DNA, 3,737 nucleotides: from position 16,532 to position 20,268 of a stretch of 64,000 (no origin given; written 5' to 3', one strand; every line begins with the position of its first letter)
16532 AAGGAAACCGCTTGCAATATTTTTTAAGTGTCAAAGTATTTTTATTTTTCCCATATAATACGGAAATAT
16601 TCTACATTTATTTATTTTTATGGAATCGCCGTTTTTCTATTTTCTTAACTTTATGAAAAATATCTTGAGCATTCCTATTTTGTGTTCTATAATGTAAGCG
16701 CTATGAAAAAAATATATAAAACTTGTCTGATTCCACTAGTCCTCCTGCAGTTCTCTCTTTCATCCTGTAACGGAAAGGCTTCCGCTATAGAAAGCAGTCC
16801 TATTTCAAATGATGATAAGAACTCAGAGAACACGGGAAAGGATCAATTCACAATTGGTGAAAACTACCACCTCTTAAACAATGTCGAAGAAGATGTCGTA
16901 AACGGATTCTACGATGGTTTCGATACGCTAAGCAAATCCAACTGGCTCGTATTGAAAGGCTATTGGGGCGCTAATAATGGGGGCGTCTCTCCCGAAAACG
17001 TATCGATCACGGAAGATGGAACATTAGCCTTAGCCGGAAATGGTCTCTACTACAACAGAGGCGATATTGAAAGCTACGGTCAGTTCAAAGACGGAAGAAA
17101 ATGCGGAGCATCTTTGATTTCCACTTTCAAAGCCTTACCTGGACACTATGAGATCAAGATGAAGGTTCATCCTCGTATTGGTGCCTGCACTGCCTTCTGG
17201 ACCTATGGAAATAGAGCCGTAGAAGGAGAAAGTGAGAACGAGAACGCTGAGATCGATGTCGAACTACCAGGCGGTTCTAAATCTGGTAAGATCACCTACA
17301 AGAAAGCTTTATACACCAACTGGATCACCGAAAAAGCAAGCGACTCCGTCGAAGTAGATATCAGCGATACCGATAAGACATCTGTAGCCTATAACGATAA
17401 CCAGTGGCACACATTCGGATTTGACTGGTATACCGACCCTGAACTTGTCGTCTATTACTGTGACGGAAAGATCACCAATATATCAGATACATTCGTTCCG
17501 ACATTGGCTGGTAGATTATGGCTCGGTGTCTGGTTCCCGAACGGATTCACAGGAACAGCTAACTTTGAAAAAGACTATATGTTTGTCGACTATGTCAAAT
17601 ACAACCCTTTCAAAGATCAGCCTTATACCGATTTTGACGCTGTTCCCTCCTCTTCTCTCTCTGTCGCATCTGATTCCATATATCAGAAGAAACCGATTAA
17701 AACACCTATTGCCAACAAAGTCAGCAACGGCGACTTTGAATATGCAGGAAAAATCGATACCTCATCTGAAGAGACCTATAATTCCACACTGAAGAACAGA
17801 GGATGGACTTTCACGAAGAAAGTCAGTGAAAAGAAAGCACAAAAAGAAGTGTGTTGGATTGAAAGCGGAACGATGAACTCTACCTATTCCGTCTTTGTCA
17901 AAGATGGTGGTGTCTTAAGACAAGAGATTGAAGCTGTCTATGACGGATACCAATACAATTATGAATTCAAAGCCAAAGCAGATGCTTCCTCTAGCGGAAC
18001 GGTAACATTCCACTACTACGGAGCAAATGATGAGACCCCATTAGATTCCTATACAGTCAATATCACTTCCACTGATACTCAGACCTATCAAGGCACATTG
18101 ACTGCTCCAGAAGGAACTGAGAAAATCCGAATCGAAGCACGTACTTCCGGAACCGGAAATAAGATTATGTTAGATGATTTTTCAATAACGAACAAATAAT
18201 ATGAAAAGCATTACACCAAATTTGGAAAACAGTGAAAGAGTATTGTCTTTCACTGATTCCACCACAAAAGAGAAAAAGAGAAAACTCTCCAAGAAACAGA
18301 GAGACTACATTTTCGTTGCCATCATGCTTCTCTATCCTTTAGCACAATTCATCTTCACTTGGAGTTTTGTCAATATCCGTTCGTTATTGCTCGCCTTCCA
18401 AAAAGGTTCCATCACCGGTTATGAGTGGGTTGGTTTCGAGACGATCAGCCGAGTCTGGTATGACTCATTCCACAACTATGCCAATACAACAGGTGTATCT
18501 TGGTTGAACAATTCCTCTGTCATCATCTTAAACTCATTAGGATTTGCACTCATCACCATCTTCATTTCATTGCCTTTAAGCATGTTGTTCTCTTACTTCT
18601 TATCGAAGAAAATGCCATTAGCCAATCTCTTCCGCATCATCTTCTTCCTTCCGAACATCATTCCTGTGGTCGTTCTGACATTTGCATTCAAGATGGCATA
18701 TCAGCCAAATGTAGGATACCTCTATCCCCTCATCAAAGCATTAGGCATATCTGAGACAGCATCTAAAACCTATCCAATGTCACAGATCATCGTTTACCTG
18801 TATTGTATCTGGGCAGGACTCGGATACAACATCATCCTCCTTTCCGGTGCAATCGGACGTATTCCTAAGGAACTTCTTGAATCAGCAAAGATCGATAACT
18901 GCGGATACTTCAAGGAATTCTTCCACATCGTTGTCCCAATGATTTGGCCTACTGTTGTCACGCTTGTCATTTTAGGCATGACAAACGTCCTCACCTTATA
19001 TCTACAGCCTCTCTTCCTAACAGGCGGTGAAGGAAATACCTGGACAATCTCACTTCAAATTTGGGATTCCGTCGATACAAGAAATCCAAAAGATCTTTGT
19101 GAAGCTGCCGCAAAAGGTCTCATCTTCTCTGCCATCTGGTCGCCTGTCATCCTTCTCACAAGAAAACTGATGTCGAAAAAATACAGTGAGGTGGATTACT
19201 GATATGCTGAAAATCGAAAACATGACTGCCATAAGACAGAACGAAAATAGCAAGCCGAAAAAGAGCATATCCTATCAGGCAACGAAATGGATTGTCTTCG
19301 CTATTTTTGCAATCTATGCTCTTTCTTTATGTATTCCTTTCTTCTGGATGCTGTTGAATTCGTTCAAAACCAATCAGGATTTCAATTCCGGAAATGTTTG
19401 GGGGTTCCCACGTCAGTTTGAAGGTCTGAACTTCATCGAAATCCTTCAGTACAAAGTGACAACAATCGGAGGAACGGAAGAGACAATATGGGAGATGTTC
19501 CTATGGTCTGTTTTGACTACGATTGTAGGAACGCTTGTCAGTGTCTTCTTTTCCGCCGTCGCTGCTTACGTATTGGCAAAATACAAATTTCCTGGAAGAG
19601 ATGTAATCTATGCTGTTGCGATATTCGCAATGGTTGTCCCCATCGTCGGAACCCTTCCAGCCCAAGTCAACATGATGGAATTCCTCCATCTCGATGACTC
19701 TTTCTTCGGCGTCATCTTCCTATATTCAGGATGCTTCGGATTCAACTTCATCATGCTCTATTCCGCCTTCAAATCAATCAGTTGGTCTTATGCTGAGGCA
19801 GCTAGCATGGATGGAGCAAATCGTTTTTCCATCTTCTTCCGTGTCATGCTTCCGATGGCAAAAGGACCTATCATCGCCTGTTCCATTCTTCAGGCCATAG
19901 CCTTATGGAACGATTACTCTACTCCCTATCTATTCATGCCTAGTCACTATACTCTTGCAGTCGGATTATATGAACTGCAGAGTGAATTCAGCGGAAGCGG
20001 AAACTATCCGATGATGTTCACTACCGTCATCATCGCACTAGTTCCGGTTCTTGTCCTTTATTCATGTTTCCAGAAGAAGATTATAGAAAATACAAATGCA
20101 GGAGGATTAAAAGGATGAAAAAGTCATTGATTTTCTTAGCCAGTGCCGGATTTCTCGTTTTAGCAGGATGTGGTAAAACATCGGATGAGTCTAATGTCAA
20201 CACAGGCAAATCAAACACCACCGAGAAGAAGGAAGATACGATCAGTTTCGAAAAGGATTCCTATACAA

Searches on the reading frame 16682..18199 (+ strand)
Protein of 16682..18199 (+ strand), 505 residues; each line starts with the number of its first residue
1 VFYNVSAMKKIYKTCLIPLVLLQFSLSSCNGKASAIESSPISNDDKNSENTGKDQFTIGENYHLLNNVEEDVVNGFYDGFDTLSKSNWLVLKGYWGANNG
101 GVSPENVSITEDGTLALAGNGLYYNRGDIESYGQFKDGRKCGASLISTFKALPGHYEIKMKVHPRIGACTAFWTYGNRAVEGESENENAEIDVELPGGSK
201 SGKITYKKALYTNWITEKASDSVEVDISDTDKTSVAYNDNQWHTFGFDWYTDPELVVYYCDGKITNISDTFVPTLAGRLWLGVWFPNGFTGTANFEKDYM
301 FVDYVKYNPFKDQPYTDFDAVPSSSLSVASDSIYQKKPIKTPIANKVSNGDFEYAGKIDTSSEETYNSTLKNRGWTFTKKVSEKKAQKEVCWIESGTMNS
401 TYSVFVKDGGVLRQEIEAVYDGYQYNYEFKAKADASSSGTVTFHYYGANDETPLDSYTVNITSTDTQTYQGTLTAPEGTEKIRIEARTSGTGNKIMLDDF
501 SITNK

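Call 10: search_protein_families(library=pfam, proteins=[window:16682-18199:+], max_evalue=0.0001)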
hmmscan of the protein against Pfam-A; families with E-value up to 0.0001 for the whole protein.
window:16682-18199:+ (505 aa): 1 family
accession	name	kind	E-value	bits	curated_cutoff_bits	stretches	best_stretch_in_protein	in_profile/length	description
PF00722.28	Glyco_hydro_16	-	4.4e-10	39.7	22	1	140-266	29-133/175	Glycosyl hydrolases family 16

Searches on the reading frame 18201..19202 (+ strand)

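Call 10: search_protein_families(library=pfam, proteins=[window:18201-19202:+], max_evalue=0.0001)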
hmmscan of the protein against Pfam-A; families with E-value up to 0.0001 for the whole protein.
window:18201-19202:+ (333 aa): 1 family
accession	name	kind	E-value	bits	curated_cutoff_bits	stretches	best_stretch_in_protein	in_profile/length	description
PF00528.27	BPD_transp_1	-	1.6e-15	57.8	26.4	1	125-293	3-151/184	Binding-protein-dependent transport system inner membrane component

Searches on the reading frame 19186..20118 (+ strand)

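Call 10: search_protein_families(library=pfam, proteins=[window:19186-20118:+], max_evalue=0.0001)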
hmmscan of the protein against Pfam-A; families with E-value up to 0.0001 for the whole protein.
window:19186-20118:+ (310 aa): 1 family
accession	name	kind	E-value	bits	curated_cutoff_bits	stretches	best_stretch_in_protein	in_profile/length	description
PF00528.27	BPD_transp_1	-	3.2e-17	63.3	26.4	1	124-294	6-173/184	Binding-protein-dependent transport system inner membrane component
